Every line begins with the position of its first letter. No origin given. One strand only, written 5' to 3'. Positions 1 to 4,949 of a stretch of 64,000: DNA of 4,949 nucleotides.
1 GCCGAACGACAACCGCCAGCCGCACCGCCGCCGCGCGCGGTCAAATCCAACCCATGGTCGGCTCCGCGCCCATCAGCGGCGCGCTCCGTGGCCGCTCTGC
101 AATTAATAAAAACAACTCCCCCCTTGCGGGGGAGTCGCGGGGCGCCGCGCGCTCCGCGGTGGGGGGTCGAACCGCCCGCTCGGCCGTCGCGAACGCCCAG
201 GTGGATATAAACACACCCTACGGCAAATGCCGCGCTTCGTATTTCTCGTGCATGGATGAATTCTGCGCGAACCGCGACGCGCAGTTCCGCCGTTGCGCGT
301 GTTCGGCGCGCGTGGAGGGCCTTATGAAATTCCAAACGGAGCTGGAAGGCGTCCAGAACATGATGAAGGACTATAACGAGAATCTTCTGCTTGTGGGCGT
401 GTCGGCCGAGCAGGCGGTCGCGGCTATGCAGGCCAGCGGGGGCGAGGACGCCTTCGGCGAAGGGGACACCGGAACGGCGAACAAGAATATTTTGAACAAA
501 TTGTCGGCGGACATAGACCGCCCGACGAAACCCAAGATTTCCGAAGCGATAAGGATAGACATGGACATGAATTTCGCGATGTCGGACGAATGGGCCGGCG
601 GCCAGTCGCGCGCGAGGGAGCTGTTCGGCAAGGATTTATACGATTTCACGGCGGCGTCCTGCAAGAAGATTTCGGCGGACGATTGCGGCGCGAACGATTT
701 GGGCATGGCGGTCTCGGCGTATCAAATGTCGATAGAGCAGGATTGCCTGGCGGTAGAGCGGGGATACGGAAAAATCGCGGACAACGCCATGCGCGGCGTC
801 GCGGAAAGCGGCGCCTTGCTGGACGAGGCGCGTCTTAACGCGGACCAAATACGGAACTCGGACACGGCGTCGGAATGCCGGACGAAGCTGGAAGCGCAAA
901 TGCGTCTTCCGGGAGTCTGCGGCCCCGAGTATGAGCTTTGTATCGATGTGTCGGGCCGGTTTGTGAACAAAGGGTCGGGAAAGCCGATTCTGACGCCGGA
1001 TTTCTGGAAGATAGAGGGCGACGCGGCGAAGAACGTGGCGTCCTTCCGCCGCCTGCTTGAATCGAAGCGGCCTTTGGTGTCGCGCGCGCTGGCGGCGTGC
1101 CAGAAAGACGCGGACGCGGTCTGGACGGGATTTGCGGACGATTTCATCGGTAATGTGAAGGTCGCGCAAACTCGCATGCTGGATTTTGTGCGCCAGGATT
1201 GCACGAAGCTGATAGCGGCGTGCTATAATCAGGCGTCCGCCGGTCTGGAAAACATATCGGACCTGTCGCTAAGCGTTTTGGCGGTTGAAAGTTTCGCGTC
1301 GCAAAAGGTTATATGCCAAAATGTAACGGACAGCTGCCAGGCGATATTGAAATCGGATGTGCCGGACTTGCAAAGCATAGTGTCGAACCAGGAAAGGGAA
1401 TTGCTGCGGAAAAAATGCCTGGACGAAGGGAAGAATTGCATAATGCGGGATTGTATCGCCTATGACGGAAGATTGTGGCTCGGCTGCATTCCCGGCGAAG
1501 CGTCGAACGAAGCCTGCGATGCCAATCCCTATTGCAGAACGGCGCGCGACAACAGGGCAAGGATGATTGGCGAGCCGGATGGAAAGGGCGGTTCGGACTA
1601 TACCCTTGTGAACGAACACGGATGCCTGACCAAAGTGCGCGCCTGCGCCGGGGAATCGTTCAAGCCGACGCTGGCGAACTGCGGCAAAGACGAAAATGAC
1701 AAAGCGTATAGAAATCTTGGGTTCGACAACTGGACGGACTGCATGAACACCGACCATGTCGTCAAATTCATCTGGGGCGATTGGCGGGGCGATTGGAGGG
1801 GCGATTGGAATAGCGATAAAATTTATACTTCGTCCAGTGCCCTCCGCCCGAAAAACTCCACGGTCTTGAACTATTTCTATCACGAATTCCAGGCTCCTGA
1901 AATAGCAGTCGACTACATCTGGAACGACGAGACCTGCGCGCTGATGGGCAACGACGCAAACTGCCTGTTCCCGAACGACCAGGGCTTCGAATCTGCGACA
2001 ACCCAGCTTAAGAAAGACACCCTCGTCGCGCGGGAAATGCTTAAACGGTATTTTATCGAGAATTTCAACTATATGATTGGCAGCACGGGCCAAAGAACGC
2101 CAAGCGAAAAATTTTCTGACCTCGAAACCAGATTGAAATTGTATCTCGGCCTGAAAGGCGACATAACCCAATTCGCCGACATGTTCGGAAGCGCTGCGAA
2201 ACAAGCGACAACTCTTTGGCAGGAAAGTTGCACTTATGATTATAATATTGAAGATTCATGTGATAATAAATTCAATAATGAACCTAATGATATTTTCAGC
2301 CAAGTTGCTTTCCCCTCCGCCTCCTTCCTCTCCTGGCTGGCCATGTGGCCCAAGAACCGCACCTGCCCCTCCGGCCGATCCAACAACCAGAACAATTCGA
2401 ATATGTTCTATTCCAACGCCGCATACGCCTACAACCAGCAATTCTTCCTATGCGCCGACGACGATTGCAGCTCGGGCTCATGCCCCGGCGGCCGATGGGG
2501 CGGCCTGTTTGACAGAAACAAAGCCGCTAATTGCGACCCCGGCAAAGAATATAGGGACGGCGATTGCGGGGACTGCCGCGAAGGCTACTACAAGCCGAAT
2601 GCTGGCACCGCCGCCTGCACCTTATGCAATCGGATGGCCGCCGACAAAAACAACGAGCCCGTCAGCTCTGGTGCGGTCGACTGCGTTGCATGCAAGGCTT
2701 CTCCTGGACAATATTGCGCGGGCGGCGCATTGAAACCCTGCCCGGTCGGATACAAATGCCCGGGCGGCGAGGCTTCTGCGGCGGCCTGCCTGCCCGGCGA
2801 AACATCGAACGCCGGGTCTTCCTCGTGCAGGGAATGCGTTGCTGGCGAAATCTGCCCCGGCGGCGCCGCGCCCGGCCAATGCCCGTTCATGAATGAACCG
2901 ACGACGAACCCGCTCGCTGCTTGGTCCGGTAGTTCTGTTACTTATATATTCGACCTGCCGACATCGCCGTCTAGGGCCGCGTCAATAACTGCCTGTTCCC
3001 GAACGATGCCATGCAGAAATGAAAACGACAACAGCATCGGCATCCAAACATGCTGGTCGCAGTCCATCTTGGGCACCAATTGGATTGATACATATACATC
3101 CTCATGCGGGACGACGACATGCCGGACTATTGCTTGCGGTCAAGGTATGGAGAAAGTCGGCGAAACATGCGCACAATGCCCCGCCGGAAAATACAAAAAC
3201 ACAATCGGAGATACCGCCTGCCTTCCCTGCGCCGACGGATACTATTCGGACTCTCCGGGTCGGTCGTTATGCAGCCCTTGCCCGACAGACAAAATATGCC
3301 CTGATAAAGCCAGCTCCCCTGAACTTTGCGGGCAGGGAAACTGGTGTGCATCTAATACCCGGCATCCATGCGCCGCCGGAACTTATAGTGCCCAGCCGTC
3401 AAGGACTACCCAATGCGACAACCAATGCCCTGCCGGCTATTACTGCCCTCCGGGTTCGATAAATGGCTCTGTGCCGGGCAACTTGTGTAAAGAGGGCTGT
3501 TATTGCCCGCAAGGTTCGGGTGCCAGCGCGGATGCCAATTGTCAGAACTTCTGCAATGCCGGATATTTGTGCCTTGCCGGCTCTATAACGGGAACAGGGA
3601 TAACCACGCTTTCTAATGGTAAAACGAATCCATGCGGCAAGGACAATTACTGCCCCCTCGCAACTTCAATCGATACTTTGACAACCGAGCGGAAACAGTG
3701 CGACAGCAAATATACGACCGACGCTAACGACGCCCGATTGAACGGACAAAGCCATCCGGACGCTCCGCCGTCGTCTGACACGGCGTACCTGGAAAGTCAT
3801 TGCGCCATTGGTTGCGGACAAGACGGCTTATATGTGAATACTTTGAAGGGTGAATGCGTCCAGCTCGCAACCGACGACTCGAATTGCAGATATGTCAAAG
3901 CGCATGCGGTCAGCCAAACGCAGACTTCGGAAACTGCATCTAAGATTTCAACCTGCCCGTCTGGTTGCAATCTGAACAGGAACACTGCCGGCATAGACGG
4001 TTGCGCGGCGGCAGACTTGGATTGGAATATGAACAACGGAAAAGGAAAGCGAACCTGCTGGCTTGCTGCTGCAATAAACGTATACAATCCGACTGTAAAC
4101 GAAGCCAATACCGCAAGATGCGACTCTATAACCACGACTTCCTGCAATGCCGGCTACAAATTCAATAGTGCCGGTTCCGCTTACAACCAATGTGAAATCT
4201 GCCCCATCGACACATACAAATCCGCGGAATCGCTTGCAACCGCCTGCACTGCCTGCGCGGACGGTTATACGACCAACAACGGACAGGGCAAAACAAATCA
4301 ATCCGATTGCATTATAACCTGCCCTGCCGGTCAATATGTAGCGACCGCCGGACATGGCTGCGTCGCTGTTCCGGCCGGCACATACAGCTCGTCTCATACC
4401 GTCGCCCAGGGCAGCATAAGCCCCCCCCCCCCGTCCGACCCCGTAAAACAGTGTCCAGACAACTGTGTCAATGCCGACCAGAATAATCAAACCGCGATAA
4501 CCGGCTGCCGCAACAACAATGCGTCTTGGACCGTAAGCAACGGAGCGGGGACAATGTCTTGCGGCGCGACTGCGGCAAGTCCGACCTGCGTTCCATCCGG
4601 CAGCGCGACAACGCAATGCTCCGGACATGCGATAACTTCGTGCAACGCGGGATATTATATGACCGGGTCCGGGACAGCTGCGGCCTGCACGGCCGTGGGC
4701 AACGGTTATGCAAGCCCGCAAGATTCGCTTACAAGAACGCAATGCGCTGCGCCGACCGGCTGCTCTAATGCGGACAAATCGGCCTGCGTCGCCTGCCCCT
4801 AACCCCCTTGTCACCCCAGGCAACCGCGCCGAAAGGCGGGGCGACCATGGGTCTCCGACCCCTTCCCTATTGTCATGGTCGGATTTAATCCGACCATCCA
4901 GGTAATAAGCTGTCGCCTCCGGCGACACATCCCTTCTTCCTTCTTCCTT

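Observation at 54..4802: Giant secreted protein with eukaryote-like cysteine-rich repeats (CxxC..G.Y) and an N-terminal domain shared with a second secreted protein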

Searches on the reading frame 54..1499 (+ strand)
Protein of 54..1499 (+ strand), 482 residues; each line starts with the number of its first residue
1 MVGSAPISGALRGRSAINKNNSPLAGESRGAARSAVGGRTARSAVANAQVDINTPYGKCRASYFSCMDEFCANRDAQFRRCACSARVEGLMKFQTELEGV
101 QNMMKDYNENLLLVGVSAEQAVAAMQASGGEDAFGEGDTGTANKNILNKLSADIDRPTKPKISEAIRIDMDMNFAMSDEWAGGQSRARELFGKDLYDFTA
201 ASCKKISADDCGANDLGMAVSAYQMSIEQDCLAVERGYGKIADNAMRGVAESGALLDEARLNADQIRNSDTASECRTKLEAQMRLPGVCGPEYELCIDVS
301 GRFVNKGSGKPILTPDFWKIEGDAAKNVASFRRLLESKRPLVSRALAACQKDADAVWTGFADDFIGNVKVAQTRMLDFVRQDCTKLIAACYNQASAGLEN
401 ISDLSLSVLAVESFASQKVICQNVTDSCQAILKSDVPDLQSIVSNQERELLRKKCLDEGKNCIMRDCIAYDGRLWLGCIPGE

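Call 18: search_protein_families(library=pfam, proteins=[window:54-1499:+], max_evalue=10)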
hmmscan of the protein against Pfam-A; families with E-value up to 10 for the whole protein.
window:54-1499:+ (482 aa): 0 families

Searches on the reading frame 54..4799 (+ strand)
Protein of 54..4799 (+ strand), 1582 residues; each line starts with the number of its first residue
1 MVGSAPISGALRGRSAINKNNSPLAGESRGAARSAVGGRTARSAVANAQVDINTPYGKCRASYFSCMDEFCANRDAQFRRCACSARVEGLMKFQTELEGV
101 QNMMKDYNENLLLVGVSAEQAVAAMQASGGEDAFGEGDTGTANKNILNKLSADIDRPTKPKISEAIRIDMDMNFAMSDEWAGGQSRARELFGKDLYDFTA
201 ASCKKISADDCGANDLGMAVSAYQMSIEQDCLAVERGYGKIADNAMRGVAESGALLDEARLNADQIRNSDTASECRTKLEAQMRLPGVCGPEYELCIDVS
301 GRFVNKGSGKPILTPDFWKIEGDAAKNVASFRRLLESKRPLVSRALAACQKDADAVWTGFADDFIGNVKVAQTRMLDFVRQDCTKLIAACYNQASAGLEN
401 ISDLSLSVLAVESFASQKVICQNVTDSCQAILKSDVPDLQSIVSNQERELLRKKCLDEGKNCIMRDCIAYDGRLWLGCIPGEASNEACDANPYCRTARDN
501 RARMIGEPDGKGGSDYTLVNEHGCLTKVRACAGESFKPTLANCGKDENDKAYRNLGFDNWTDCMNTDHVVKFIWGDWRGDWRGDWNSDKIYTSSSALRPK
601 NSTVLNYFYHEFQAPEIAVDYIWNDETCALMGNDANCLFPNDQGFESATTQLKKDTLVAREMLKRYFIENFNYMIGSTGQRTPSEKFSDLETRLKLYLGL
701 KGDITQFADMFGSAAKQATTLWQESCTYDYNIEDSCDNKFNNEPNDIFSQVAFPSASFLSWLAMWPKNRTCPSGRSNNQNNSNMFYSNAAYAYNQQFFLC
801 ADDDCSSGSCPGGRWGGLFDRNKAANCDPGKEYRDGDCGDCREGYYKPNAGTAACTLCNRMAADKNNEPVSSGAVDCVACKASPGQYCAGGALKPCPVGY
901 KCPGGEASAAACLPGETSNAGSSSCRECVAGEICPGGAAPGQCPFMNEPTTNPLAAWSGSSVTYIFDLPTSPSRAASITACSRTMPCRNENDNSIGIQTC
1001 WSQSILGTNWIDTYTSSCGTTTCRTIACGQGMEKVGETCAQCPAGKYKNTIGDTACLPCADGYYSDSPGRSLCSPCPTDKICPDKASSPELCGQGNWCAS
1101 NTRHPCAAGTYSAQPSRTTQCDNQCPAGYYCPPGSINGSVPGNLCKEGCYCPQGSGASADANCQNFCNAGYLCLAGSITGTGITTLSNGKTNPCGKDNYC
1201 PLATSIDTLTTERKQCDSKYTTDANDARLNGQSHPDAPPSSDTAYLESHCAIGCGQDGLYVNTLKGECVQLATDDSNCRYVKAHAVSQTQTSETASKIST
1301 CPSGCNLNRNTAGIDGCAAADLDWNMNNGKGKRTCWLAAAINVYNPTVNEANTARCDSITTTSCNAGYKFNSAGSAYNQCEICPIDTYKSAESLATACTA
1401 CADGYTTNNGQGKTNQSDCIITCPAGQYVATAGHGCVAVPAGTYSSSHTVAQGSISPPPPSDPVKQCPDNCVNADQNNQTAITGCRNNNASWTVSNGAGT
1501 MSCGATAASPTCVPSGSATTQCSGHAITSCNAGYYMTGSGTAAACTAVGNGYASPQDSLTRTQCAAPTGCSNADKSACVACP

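Call 5: search_protein_families(library=pfam, proteins=[window:54-4799:+], max_evalue=1)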
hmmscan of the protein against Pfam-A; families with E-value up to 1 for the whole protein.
window:54-4799:+ (1582 aa): 1 family
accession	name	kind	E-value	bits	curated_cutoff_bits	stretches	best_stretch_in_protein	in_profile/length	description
PF07699.19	Ephrin_rec_like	-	3.9e-06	27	23.1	4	1037-1069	9-41/48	Tyrosine-protein kinase ephrin type A/B receptor-like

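Call 11: find_homologous_proteins(query=window:54-4799:+)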
Query window:54-4799:+ (1582 aa): 68 proteins with E <= 0.001 among 8000 candidates.
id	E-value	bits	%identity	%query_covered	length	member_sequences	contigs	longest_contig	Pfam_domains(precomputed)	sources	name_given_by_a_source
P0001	0.0e+0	3707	100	100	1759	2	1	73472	PF07699.20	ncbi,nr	ncbi:MAG: hypothetical protein LBH81_03630 [Rickettsiales bacterium]|nr:hypothetical protein [Ricket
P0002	2.5e-228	779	46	54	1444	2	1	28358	-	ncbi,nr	ncbi:MAG: hypothetical protein FWD33_04150 [Alphaproteobacteria bacterium]|nr:hypothetical protein [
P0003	1.1e-142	496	43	39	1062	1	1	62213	-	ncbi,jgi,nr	ncbi:MAG: hypothetical protein LBB23_04800 [Rickettsiales bacterium]|jgi:hypothetical protein|nr:hyp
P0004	4.4e-142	493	32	72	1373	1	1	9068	PF07699.20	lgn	-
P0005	2.4e-67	246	34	29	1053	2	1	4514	-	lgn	-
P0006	1.7e-65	240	30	31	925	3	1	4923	-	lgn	-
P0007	9.5e-65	237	33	27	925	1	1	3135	-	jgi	jgi:hypothetical protein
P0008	3.4e-64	235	32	26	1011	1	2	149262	-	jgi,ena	-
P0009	1.7e-63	233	33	29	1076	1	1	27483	-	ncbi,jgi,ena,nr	ncbi:MAG: hypothetical protein FWE50_04520 [Alphaproteobacteria bacterium]|nr:hypothetical protein [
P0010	6.3e-63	231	32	28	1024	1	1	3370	-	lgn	-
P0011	8.0e-63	231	31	29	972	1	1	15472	-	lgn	-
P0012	1.2e-62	230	31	29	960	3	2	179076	-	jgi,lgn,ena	-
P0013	2.4e-62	229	32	30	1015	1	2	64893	-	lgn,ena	-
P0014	7.0e-62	228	32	27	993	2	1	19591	-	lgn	-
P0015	7.4e-62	228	32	30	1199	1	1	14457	-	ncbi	-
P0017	1.1e-61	227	31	28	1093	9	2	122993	-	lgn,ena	-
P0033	5.0e-60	221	31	30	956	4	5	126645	-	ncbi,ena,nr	ncbi:MAG: hypothetical protein IKB10_02645 [Alphaproteobacteria bacterium]|nr:hypothetical protein [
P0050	1.4e-56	210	30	29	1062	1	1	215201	-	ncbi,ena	-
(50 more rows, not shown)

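Call 12: search_protein_families(library=ncbifam, proteins=[window:54-4799:+], max_evalue=0.001)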
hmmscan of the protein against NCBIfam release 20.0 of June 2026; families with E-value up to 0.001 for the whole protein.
window:54-4799:+ (1582 aa): 0 families

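Call 26: find_encoding_contigs(protein=P0001, flank=10000, max_places=3)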
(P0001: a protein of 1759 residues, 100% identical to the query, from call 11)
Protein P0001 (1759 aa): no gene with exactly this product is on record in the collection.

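Call 27: find_encoding_contigs(protein=P0003, flank=8000, max_places=2)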
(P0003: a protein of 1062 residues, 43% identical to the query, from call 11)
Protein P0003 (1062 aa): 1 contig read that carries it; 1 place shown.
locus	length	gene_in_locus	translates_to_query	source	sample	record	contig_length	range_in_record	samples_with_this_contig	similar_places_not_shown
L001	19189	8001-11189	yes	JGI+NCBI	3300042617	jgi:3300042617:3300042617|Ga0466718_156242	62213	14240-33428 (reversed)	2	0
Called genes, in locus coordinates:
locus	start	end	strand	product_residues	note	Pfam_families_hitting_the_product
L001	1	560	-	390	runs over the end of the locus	PF11741:AMIN (faint), PF01520:Amidase_3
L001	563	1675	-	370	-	PF04055:Radical_SAM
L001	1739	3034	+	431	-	PF02321:OEP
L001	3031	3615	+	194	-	PF25989:YknX_C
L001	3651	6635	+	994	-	PF00873:ACR_tran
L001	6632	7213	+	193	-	PF12710:HAD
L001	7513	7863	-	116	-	PF00313:CSD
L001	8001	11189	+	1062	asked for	-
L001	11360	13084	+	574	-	PF10418:DHODB_Fe-S_bind, PF01180:DHO_dh, PF03060:NMO, PF00977:His_biosynth (weak)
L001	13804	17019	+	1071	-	PF02384:N6_Mtase, PF20473:MmeI_Mtase (faint), PF07669:Eco57I, PF18135:Type_ISP_C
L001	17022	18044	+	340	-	PF01018:GTP1_OBG, PF02421:FeoB_N, PF01926:MMR_HSR1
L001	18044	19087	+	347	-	PF03462:PCRF, PF00472:RF-1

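Call 28: find_encoding_contigs(protein=P0012, flank=8000, max_places=2)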
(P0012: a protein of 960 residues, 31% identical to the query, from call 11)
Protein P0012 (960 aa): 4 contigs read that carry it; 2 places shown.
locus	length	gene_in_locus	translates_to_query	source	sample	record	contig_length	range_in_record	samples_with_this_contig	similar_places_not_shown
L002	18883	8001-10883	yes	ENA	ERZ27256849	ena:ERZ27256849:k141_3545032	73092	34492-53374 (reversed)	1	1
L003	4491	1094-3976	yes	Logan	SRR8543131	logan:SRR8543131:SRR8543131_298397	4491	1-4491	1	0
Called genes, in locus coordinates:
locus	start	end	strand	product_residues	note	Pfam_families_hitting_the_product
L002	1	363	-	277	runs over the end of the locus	PF11899:DUF3419 (faint)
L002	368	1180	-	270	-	PF11899:DUF3419 (weak)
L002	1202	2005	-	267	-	PF11899:DUF3419 (weak)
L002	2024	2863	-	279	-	PF11899:DUF3419 (faint)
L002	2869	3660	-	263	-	PF11899:DUF3419 (faint)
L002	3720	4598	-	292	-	PF11276:DUF3078 (weak)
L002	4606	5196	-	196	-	-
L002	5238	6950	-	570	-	PF17251:Pom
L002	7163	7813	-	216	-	-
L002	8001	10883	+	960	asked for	-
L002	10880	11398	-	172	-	PF01195:Pept_tRNA_hydro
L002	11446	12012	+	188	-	-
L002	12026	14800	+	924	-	PF02739:5_3_exonuc_N, PF01367:5_3_exonuc, PF01612:DNA_pol_A_exo1, PF00476:DNA_pol_A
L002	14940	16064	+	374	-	-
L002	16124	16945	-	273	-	PF13462:Thioredoxin_4, PF13098:Thioredoxin_2, PF01323:DSBA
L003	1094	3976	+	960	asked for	-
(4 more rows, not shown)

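Call 44: search_protein_families(library=pfam, proteins=[P0002, P0003, P0004, P0008, P0015, P0017, P0033, P0050], max_evalue=0.05)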
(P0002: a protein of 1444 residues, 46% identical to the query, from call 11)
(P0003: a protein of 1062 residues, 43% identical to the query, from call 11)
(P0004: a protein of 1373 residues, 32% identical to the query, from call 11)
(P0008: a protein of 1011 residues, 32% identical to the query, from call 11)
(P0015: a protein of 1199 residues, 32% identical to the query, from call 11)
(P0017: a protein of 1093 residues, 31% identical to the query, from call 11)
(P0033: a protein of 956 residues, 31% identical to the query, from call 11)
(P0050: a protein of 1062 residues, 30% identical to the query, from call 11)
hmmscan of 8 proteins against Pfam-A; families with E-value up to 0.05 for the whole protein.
P0002 (1444 aa): 0 families

P0003 (1062 aa): 0 families

P0004 (1373 aa): 1 family
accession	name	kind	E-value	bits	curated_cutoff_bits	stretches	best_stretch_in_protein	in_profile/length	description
PF07699.19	Ephrin_rec_like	-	2.9e-06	27.4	23.1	2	983-1012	13-42/48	Tyrosine-protein kinase ephrin type A/B receptor-like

P0008 (1011 aa): 0 families

P0015 (1199 aa): 1 family
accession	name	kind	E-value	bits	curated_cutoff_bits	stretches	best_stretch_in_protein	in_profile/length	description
PF12812.13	PDZ_1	-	0.032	14.7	28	0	465-519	7-61/78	PDZ-like domain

P0017 (1093 aa): 1 family
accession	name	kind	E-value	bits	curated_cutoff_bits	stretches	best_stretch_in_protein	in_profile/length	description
PF24654.2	CEP76_N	-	0.038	14.7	27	0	665-711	6-55/60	CEP76 N-terminal domain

P0033 (956 aa): 0 families

P0050 (1062 aa): 0 families
